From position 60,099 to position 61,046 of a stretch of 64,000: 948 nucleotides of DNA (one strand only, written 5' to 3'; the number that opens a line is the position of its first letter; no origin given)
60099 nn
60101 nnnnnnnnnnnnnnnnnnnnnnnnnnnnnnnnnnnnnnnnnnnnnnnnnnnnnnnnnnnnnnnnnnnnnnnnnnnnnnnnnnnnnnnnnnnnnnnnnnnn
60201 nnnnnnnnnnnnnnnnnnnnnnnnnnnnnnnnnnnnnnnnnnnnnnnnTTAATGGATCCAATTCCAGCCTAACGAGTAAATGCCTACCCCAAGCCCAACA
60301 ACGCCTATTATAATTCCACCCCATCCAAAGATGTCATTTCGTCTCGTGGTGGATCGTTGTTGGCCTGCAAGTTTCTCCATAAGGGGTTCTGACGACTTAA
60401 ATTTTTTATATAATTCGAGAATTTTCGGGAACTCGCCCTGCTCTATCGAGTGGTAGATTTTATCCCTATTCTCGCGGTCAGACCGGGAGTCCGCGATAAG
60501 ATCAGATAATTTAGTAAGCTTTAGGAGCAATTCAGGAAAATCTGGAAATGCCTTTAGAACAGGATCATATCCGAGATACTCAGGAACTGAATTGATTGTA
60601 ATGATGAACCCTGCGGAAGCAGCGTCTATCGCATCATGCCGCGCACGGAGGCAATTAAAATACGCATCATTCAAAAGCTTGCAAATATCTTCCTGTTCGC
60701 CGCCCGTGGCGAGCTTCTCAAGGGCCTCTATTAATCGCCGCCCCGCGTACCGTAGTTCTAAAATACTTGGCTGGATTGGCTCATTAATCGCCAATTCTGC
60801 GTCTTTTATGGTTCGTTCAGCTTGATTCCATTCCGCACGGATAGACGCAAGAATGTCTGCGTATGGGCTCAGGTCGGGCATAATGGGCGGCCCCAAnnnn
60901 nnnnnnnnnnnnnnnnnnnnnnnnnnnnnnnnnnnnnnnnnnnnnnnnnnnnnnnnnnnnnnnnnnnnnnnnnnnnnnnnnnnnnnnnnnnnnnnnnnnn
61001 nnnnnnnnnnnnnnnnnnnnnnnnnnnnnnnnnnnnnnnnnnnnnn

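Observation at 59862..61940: A ~2-kb mosaic islet between gshB and the flagellin-like gene is bounded by an 11/12 direct repeat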

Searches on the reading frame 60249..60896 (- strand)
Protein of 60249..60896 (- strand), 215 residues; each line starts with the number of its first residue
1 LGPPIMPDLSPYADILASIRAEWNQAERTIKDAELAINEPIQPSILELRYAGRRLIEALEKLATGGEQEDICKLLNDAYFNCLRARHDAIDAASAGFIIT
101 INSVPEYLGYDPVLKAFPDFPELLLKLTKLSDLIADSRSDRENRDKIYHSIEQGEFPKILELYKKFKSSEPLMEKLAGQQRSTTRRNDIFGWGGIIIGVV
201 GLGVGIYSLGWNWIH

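Call 4: search_protein_families(library=pfam, proteins=[window:60249-60896:-], max_evalue=0.1)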
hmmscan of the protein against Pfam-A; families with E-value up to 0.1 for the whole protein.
window:60249-60896:- (215 aa): 0 families

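Call 5: search_protein_families(library=ncbifam, proteins=[window:60249-60896:-], max_evalue=0.1)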
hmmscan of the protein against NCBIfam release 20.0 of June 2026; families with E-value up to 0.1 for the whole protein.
window:60249-60896:- (215 aa): 1 family
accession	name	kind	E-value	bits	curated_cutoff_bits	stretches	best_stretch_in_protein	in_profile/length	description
NF058648.1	ECF_sub_HI1622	equivalog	0.083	12.9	100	0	169-204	140-174/180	NikL family nickel/cobalt ECF transporter subunit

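Call 16: search_protein_families(library=padloc, proteins=[window:60249-60896:-], max_evalue=1)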
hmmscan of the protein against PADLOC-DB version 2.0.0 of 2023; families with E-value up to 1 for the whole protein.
window:60249-60896:- (215 aa): 0 families

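Call 17: search_protein_families(library=phrogs, proteins=[window:60249-60896:-], max_evalue=1)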
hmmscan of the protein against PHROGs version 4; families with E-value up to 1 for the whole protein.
window:60249-60896:- (215 aa): 1 family
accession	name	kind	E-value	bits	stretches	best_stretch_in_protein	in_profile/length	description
phrog_30173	-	unknown function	0.38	12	0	65-99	80-112/131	-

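Call 19: search_dna_similar(query=window:60252-60881:-, collection=plasmids, mode=protein, max_evalue=0.01)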
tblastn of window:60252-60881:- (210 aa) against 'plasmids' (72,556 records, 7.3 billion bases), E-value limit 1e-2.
No match.

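Call 21: find_homologous_proteins(query=window:60252-60881:-, max_evalue=0.001)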
Query window:60252-60881:- (210 aa): 28 proteins with E <= 0.001 among 374 candidates.
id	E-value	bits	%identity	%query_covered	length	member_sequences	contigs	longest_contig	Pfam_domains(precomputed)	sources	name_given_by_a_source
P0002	7.0e-136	469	100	100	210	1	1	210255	-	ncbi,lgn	ncbi:MAG: hypothetical protein WD767_20495 [Alphaproteobacteria bacterium]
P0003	1.5e-49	187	48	89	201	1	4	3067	-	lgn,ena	-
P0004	1.9e-47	180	45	99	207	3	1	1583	-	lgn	-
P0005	4.2e-45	172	44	97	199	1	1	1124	-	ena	-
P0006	5.7e-45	172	44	92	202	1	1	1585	-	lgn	-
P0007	2.8e-43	166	43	97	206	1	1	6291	-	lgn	-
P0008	6.1e-43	165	45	96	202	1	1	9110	-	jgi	jgi:hypothetical protein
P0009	8.2e-43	165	45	84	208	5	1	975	-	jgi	-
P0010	9.4e-43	165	45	97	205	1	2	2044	-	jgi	jgi:hypothetical protein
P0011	7.7e-42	162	42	93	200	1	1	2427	-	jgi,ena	-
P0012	6.1e-40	155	43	93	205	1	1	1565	-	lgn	-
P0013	1.2e-39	155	45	84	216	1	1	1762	-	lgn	-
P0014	1.8e-39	154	48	91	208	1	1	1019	-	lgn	-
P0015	2.8e-38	150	45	84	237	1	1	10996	-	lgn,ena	-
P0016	3.8e-38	150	43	89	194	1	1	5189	-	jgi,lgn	-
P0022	1.6e-35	141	41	93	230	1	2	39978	-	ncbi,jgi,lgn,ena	ncbi:MAG TPA: hypothetical protein VII56_21325 [Rhizomicrobium sp.]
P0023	3.4e-35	140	45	79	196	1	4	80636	-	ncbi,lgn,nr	ncbi:MAG: hypothetical protein K8F59_07295 [Rhodobacteraceae bacterium]|nr:hypothetical protein [Par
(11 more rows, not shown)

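Call 22: find_encoding_contigs(protein=P0023, flank=5000, max_places=3)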
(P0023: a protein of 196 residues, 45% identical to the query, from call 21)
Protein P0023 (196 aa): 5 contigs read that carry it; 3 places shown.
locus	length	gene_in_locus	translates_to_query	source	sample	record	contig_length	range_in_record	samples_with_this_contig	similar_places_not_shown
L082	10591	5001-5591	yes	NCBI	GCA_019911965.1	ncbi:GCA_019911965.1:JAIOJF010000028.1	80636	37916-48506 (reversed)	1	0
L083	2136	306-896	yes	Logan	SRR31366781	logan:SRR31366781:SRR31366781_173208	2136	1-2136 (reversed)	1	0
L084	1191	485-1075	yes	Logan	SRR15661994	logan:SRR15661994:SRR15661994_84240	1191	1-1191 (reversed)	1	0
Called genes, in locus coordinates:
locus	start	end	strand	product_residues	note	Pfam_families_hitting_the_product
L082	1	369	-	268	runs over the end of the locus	PF00459:Inositol_P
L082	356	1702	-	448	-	PF01523:PmbA_TldD_1st, PF19290:PmbA_TldD_2nd, PF19289:PmbA_TldD_3rd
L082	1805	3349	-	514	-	PF09898:DUF2125 (weak)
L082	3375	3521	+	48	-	-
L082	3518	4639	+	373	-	PF02274:ADI (faint)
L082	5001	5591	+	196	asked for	-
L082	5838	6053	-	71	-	PF20189:DUF6552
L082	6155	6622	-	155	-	PF00583:Acetyltransf_1, PF13673:Acetyltransf_10 (weak), PF13508:Acetyltransf_7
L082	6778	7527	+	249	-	PF00106:adh_short, PF08659:KR, PF13561:adh_short_C2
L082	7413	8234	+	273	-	PF00378:ECH_1, PF16113:ECH_2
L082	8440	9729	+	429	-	PF00815:Histidinol_dh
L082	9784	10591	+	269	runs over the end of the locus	PF01144:CoA_trans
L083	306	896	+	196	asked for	-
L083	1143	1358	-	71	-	PF20189:DUF6552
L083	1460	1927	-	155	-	PF00583:Acetyltransf_1, PF13673:Acetyltransf_10 (weak), PF13508:Acetyltransf_7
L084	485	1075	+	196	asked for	-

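Call 23: find_encoding_contigs(protein=P0022, flank=5000, max_places=3)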
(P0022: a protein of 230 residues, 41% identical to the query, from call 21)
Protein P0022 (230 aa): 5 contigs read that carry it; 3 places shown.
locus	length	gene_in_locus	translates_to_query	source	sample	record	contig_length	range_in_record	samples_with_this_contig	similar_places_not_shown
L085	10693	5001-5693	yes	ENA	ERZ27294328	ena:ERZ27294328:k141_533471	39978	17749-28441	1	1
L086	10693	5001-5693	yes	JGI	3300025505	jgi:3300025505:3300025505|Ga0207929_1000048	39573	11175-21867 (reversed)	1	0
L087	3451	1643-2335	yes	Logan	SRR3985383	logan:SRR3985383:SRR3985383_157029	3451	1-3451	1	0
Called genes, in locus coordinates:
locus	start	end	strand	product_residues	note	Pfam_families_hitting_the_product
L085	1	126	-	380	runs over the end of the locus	PF01551:Peptidase_M23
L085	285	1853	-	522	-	PF01676:Metalloenzyme, PF06415:iPGM_N, PF01663:Phosphodiest (weak)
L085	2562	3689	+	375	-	PF02119:FlgI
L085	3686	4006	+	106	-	PF10135:Rod-binding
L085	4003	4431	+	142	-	-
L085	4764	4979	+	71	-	-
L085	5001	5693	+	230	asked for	-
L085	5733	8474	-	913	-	PF27198:FlaEY_3rd, PF06739:SBBP (faint)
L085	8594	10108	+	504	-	PF13424:TPR_12 (weak), PF13429:TPR_15 (weak), PF13432:TPR_16 (weak), PF14559:TPR_19, PF13424:TPR_12 (weak), PF13428:TPR_14 (weak), PF13432:TPR_16, PF23914:TPR_CcmH_CycH, +15 more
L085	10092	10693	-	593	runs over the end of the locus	PF02348:CTP_transf_3, PF12804:NTP_transf_3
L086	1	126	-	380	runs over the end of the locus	PF01551:Peptidase_M23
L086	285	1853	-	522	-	PF01676:Metalloenzyme, PF06415:iPGM_N, PF01663:Phosphodiest (weak)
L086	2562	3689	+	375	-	PF02119:FlgI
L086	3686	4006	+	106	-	PF10135:Rod-binding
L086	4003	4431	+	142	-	-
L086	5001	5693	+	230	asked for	-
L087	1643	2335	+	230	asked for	-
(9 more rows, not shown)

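Call 24: find_encoding_contigs(protein=P0015, flank=5000, max_places=3)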
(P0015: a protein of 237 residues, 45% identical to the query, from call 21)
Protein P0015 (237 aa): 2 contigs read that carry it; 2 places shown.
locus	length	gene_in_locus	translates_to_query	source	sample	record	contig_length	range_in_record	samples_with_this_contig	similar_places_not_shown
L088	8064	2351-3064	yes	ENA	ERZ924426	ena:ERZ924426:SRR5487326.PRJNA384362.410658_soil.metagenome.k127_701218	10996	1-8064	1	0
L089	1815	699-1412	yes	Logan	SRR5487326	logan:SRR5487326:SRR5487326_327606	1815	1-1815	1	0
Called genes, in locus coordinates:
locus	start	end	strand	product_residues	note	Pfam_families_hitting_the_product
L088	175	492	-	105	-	PF12779:WXXGXW (faint)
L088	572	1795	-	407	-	PF01128:IspD, PF12804:NTP_transf_3, PF02542:YgbB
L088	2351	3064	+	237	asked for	-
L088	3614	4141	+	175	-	PF01292:Ni_hydr_CYTB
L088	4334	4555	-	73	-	-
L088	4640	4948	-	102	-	PF03992:ABM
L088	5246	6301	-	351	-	PF00389:2-Hacid_dh, PF02826:2-Hacid_dh_C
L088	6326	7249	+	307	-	PF00561:Abhydrolase_1, PF12146:Hydrolase_4, PF12697:Abhydrolase_6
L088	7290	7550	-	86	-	PF01041:DegT_DnrJ_EryC1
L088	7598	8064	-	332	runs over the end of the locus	PF07885:Ion_trans_2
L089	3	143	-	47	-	?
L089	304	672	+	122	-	-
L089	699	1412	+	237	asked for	-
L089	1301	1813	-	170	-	?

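Call 25: find_encoding_contigs(protein=P0008, flank=5000, max_places=3)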
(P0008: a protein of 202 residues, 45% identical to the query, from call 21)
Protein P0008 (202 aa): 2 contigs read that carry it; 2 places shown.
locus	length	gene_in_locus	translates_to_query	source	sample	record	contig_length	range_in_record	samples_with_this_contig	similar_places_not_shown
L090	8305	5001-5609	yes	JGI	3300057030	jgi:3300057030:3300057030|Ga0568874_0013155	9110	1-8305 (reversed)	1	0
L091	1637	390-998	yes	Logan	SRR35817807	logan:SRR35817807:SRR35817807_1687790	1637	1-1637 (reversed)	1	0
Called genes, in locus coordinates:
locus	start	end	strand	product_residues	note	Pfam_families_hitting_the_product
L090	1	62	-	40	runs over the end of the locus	-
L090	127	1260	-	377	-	PF00027:cNMP_binding, PF13545:HTH_Crp_2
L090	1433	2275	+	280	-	PF01061:ABC2_membrane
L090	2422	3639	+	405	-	PF00202:Aminotran_3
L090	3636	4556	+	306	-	PF02729:OTCace_N, PF00185:OTCace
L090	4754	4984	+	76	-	-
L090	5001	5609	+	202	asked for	-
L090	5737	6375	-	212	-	PF07310:PAS_5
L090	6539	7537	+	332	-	PF01430:HSP33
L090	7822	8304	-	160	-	?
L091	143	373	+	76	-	-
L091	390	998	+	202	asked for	-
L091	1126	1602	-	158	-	PF07310:PAS_5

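Call 33: find_related_loci(query=A1, collection=metagenome_contigs, flank=4000)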
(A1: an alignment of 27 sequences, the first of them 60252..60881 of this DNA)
Query A1 (210 aa) in metagenome_contigs; peptide patterns used: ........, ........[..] (x = any residue, [..] = any of these).
549 stretches matched a pattern; 63 encode a relative of the query (tblastn E <= 1e-3); 63 distinct loci.
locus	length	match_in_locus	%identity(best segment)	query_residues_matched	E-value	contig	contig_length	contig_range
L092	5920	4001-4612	45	1-208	4e-55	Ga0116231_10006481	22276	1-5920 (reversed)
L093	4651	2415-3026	45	1-208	5e-55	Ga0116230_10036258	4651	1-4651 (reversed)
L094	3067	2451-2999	48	1-187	4e-54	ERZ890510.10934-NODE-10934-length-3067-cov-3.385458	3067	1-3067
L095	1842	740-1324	42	1-195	2e-51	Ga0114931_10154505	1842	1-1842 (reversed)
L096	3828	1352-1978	43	7-210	3e-50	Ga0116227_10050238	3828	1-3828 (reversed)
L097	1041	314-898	42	8-202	8e-53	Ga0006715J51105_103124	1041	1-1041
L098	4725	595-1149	44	1-191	1e-48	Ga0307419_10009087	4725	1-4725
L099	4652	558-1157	42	1-206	1e-47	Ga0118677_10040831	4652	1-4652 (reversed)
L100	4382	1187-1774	39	10-209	3e-47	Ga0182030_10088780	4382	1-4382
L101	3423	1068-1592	43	2-176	2e-46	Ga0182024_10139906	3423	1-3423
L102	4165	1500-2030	43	1-177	2e-46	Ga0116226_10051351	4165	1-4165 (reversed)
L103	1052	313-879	42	1-203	6e-49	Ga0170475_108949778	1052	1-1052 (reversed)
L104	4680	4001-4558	43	4-190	5e-46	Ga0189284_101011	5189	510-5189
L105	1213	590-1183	42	1-201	7e-48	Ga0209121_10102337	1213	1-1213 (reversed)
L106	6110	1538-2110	41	10-204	8e-46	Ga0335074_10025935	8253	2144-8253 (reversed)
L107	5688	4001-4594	39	1-202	1e-45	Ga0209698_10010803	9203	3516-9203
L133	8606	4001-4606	33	1-208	7e-35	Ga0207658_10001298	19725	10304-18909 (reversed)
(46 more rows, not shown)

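Call 39: predict_structure(alignment_id=A1)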
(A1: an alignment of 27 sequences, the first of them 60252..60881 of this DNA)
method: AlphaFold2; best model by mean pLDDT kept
length: 210 residues; sequences in the alignment: 27
mean_pLDDT: 95.0   pTM: 0.82
mean pLDDT of the five models: 95.0, 94.9, 94.3, 93.6, 93.0
residues with pLDDT >= 90: 189; 70-90: 21; 50-70: 0; < 50: 0
segments of 3 or more residues with pLDDT < 50: none
pLDDT, mean of each block of 10 residues (from residue 1): 94 97 97 97 98 97 97 96 96 97 98 98 94 85 80 96 98 97 93 95 94
secondary structure, 60 per line:
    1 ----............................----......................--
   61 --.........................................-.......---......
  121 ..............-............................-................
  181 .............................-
elements in order: H5-32 H37-58 H63-103 H105-111 H115-134 H136-163 H165-209

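Call 45: fold_search(model_id=the predicted structure, library=pdb)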
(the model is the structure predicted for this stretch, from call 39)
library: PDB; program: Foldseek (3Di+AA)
matches with E <= 10: 269; with E <= 0.001: 0
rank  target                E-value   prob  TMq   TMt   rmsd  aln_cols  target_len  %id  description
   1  7jh6_A                1.2e-01  0.66  0.25  0.29  13.1       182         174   16  De novo designed two-domain di-Zn(II) and porphyrin-binding protein (released 2020-12-09)
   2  6egc                  2.4e-01  0.80  0.28  0.36  11.4       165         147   15  Single-chain version of 2L4HC2_23 (PDB 5J0K) (released 2019-05-29)
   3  8r5s_D                3.0e-01  0.57  0.28  0.25  15.2       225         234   12  t113 - De-novo designed soluble homotetramer (released 2024-11-27)
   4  6s18_A                3.2e-01  0.54  0.24  0.33  11.7       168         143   13  Ligand binding domain of the P. putida receptor PcaY_PP in complex with glycerol (released 2020-10-21)
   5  4tql_A                3.7e-01  0.51  0.30  0.28  29.6       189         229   12  Computationally designed three helix bundle (released 2014-10-15)
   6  8r5s_G                3.7e-01  0.41  0.26  0.24  12.6       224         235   13  t113 - De-novo designed soluble homotetramer (released 2024-11-27)
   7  4tql_B                4.3e-01  0.51  0.30  0.27  29.8       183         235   15  Computationally designed three helix bundle (released 2014-10-15)
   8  9qwr_B                4.3e-01  0.16  0.17  0.20  25.4       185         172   11  MIC60 helical bundle dimer (released 2026-02-25)
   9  2cmr_A                4.3e-01  0.11  0.17  0.18  22.1       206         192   14  Crystal structure of the HIV-1 neutralizing antibody D5 Fab bound to the gp41 inner-core mimetic 5-helix (released 2006-10-16)
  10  6s33_A                4.7e-01  0.54  0.25  0.34  12.8       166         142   11  Ligand binding domain of the P. putida receptor PcaY_PP in complex with Protocatechuate (released 2020-10-21)
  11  7xge_A                5.0e-01  0.38  0.26  0.30  11.6       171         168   17  Crystal structure of MCL-1 in complex with computationally designed inhibitor protein (released 2022-07-20)
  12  8tn1_A                5.0e-01  0.20  0.18  0.23  16.3       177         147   16  De novo designed protein binds poly ADP ribose polymerase inhibitors (PARPi) - apo (released 2024-04-24)
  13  8r5s_E                5.8e-01  0.41  0.28  0.25  17.7       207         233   12  t113 - De-novo designed soluble homotetramer (released 2024-11-27)
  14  3o3x                  6.4e-01  0.57  0.32  0.34   8.9       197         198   11  Crystal structure of gp41-5, a single-chain 5-helix-bundle based on HIV gp41 (released 2011-07-27)
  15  2d4u_A                7.0e-01  0.16  0.20  0.24  20.3       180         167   10  Crystal Structure of the ligand binding domain of the bacterial serine chemoreceptor Tsr (released 2006-11-14)
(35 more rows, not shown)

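Call 47: search_protein_representatives(alignment_id=A1)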
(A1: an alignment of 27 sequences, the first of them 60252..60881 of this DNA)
Query: 27 sequences, 206 profile positions. Proteins with E-value up to 0.001 (for the whole library): 1364; up to 1e-10: 694; up to 1e-30: 225. The best 150 are listed.
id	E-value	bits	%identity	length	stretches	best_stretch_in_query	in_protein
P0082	1.2e-75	269.9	-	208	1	1-203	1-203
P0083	1.4e-75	269.7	-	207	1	2-204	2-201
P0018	2.4e-75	268.9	-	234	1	1-205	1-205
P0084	9.3e-75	267.0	-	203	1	1-203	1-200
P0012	2.7e-72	259.0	-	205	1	1-204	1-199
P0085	4.8e-71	254.9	-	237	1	5-202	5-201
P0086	8.4e-70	250.8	-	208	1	1-202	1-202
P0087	2.9e-69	249.1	-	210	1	3-204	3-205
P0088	4.8e-69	248.3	-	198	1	5-201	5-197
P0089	5.5e-69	248.2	-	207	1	5-199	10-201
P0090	2.9e-68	245.8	-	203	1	1-201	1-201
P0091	1.6e-67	243.4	-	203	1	4-202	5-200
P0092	8.7e-67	241.0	-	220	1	1-203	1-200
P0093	1.6e-66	240.1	-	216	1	6-201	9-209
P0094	4.0e-66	238.8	-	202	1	1-196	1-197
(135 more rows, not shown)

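Call 63: find_related_loci(query=A1, collection=viral_contigs, flank=5000)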
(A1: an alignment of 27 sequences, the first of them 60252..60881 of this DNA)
Query A1 (210 aa) in viral_contigs; peptide patterns used: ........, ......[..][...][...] (x = any residue, [..] = any of these).
40 stretches matched a pattern, but none encodes a relative of the query by tblastn (E <= 1e-3).

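Call 71: search_protein_families(library=pfam, alignment_id=A2, max_evalue=0.00001)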
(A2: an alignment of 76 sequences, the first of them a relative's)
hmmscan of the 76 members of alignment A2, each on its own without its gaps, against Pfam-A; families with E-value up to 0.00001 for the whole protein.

A. member 1, L092:1684-3570:- (629 aa): 4 families
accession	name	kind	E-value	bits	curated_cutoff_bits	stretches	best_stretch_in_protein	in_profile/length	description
PF01134.28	GIDA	-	1.6e-162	541.5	22.1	1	65-453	1-389/391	Glucose inhibited division protein A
PF13932.14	SAM_GIDA_C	-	8e-20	70.9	27.1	1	567-618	4-55/57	tRNA modifying enzyme MnmG/GidA C-terminal helical bundle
PF12831.13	FAD_oxidored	-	1.8e-09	37.8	27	1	65-208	1-139/416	FAD dependent oxidoreductase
PF00890.30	FAD_binding_2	-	3.6e-07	30.2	20.4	1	65-94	1-30/414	FAD binding domain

B. families by the number of members that match (of 76 scanned): 74 families (the first 25 are shown)
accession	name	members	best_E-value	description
PF00215.30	OMPdecase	3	5.6e-58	Orotidine 5'-phosphate decarboxylase / HUMPS family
PF12762.13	DDE_Tnp_IS1595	3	6e-35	ISXO2-like transposase domain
PF02119.21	FlgI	2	1.1e-138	Flagellar P-ring protein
PF12804.13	NTP_transf_3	2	1e-11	MobA-like NTP transferase domain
PF06739.17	SBBP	2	1.7e-10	Beta-propeller repeat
PF00012.26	HSP70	1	2.8e-278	Hsp70 protein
PF01134.28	GIDA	1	1.6e-162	Glucose inhibited division protein A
PF00202.27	Aminotran_3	1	5.2e-113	Aminotransferase class-III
PF00909.26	Ammonium_transp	1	1.5e-100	Ammonium Transporter Family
PF01747.23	ATP-sulfurylase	1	1.8e-86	ATP-sulfurylase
PF01430.24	HSP33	1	2.8e-72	Hsp33 protein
PF00501.34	AMP-binding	1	6.9e-70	AMP-binding enzyme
PF01138.27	RNase_PH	1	1.9e-66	3' exoribonuclease family, domain 1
PF01128.25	IspD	1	1.2e-64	2-C-methyl-D-erythritol 4-phosphate cytidylyltransferase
PF02542.21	YgbB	1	2.9e-63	YgbB family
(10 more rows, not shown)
